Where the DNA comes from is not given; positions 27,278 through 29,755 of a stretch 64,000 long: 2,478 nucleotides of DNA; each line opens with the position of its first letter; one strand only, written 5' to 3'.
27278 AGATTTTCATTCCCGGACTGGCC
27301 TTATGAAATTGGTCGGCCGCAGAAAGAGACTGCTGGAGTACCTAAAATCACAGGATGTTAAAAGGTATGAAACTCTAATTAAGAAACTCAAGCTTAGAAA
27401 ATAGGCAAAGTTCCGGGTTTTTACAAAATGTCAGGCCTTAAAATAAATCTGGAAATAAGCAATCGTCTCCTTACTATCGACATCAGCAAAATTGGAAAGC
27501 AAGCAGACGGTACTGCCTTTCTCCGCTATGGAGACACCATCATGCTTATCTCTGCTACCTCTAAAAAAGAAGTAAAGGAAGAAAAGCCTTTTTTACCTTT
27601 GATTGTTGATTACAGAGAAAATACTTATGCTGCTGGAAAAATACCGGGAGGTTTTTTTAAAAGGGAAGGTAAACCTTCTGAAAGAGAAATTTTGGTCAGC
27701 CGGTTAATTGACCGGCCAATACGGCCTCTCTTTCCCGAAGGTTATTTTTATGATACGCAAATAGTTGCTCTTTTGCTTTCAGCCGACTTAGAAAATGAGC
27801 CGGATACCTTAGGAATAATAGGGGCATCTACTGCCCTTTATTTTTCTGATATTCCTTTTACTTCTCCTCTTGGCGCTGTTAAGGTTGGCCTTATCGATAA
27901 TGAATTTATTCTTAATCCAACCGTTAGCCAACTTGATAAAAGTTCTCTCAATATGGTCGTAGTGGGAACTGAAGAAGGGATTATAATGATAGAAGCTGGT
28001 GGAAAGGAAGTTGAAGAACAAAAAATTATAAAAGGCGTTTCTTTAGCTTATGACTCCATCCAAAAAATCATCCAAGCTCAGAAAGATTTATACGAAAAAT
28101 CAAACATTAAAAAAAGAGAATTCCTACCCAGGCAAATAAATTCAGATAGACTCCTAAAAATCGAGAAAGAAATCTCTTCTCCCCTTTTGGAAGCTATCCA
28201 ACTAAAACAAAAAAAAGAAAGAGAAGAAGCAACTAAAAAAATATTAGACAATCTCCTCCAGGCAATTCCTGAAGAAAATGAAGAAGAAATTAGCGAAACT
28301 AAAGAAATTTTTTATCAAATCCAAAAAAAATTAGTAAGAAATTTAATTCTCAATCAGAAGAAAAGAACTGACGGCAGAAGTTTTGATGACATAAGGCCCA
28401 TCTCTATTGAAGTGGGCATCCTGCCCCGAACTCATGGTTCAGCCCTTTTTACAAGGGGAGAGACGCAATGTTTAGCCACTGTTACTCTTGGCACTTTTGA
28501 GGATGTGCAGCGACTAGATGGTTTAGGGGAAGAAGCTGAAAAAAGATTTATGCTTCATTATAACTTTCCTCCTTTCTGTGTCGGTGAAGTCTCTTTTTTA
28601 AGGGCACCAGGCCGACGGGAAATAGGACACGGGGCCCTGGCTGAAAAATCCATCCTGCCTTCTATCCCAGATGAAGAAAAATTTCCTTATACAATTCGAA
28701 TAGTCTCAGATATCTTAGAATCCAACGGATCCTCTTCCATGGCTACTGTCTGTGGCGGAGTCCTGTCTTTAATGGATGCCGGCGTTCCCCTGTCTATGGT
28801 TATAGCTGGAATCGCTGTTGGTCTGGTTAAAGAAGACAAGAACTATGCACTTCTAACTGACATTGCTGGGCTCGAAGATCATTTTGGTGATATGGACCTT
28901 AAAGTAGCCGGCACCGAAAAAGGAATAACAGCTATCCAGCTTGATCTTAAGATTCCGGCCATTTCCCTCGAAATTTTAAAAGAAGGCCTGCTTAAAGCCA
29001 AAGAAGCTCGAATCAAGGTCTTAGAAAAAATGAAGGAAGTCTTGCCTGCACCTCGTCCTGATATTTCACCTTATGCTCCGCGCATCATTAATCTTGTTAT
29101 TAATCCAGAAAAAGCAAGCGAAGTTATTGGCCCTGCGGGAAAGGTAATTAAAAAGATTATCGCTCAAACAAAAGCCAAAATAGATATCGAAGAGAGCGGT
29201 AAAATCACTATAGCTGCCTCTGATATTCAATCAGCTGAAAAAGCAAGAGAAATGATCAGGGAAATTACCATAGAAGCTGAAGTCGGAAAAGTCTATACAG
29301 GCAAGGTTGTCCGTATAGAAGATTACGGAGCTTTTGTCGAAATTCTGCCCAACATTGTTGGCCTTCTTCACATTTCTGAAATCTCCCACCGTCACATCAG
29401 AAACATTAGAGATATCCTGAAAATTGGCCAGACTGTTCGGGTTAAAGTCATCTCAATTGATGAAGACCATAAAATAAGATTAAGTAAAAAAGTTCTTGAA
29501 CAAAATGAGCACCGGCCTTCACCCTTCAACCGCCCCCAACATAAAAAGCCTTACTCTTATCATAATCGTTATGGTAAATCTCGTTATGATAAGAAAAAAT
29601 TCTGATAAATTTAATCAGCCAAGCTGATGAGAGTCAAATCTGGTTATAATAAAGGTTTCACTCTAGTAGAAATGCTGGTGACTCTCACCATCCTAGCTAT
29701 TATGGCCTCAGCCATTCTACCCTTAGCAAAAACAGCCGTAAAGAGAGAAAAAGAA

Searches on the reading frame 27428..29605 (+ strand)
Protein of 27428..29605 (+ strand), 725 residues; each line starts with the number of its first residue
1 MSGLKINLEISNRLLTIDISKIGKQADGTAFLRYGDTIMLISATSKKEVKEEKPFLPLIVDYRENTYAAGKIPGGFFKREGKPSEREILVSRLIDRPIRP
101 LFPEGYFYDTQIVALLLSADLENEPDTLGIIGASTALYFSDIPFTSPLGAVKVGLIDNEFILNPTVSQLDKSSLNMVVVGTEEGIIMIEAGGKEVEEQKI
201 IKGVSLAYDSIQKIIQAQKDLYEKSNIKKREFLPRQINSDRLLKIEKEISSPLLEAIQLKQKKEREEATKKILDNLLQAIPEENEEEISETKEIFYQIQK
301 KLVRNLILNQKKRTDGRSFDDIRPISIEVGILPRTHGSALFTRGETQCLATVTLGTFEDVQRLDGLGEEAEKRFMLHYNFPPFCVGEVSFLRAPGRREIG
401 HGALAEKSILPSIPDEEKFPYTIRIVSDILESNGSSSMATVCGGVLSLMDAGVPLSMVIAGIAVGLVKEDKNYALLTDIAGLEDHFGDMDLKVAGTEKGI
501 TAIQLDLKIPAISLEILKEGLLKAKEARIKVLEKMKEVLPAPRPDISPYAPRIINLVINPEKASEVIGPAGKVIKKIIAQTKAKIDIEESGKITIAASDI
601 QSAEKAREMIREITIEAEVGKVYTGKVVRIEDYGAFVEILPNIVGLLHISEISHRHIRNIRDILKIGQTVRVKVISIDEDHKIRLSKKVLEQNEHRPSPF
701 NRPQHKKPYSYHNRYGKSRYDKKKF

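Call 73: search_protein_families(library=pfam, proteins=[window:27428-29605:+], max_evalue=0.00001)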
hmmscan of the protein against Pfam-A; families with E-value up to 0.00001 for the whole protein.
window:27428-29605:+ (725 aa): 5 families
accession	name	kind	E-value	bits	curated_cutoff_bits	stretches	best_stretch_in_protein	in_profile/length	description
PF01138.27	RNase_PH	-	8.7e-58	194.8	25.5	2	322-454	2-130/130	3' exoribonuclease family, domain 1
PF00575.29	S1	-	1.6e-20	73.7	22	1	617-688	2-74/74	S1 RNA binding domain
PF03725.20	RNase_PH_C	-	5.6e-18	65.1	20.8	1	147-209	2-66/67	3' exoribonuclease family, domain 2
PF03726.19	PNPase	-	1.6e-14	54.5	24.6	1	244-318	5-81/81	Polyribonucleotide nucleotidyltransferase, RNA binding domain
PF00013.35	KH_1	-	6e-09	36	21.5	1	555-612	3-66/66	KH domain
